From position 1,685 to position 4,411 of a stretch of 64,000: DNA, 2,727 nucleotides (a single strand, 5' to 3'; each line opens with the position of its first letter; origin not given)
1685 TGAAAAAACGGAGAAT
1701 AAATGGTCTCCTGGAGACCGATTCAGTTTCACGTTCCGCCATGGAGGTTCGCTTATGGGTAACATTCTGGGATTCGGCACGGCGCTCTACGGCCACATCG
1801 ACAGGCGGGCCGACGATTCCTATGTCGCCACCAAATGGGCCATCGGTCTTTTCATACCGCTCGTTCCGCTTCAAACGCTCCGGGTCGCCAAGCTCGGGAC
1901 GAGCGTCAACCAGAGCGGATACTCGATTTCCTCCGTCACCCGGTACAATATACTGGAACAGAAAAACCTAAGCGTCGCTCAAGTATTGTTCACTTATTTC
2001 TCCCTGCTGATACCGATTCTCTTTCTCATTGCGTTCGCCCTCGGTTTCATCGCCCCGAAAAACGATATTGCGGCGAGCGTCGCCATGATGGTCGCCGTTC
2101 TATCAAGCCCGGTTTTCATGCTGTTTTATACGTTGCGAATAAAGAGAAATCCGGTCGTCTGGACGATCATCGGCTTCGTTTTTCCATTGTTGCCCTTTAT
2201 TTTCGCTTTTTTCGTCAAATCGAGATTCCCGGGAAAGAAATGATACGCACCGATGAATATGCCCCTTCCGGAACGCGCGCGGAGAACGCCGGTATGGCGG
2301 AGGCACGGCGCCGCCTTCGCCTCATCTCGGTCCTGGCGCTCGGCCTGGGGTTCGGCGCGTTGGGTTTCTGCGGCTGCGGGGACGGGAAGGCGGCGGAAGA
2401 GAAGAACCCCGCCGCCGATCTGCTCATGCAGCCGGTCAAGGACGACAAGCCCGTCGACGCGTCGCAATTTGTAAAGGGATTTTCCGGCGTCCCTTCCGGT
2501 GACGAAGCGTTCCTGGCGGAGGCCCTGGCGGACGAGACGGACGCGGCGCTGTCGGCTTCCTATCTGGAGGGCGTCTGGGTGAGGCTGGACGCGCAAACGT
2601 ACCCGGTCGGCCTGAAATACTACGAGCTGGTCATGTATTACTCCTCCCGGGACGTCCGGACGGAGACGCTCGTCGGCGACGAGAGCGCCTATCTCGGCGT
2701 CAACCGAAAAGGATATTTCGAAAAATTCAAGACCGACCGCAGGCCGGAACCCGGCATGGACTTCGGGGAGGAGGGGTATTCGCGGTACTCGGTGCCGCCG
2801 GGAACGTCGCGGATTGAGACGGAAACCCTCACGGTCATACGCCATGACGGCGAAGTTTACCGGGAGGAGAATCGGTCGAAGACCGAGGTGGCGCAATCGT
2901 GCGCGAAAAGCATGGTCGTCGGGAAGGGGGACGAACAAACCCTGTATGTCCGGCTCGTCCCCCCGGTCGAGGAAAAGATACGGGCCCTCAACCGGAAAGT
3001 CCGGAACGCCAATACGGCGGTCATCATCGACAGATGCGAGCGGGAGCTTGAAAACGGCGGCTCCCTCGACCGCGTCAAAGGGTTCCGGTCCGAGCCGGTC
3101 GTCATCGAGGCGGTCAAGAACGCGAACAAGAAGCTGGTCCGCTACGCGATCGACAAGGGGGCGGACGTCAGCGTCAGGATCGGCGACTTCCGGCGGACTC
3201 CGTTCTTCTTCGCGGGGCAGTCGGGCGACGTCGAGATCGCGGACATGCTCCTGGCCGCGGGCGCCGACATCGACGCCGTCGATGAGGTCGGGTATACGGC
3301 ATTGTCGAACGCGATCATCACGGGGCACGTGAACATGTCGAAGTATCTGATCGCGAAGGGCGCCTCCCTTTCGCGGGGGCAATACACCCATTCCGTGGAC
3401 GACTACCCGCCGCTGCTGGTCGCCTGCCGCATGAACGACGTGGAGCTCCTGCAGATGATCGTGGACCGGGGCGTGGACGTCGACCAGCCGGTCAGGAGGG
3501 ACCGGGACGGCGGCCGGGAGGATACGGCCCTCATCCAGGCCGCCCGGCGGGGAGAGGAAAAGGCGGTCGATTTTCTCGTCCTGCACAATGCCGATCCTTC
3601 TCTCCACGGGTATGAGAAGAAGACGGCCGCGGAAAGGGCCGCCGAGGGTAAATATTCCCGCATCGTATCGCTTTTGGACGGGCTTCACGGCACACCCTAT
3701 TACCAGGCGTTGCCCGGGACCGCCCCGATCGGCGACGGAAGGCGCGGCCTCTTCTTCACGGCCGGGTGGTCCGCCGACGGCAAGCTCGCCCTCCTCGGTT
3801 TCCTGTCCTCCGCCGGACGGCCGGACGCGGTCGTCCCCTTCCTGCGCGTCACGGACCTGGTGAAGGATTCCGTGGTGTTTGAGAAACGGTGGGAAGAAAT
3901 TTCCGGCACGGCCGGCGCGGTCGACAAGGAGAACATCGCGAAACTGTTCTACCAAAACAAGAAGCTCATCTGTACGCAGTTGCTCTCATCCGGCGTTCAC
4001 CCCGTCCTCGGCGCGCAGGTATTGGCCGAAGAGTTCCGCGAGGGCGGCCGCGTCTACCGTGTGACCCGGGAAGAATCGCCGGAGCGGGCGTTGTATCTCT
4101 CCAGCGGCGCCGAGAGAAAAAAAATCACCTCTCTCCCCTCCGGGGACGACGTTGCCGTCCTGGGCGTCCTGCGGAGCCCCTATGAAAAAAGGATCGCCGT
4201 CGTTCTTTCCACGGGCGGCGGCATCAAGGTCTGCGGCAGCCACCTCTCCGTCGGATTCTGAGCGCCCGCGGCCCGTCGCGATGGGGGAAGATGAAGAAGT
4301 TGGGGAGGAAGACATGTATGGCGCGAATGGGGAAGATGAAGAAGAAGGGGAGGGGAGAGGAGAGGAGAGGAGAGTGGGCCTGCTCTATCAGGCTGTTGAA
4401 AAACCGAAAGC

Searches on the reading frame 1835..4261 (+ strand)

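Call 44: search_protein_families(library=pfam, proteins=[window:1835-4261:+], max_evalue=0.00001)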
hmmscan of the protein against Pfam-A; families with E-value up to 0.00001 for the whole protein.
window:1835-4261:+ (808 aa): 4 families
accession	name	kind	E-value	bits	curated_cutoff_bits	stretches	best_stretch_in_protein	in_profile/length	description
PF12796.13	Ank_2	-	3.8e-21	75.9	27.3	2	476-551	19-88/90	Ankyrin repeats (3 copies)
PF13637.12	Ank_4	-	1.7e-18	66.7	22.7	1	459-506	3-50/50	Ankyrin repeats (many copies)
PF00023.36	Ank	-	7.8e-18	64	21.1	0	454-483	3-32/33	Ankyrin repeat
PF13606.12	Ank_3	-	5.4e-17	60.4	22.3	0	524-550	3-29/30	Ankyrin repeat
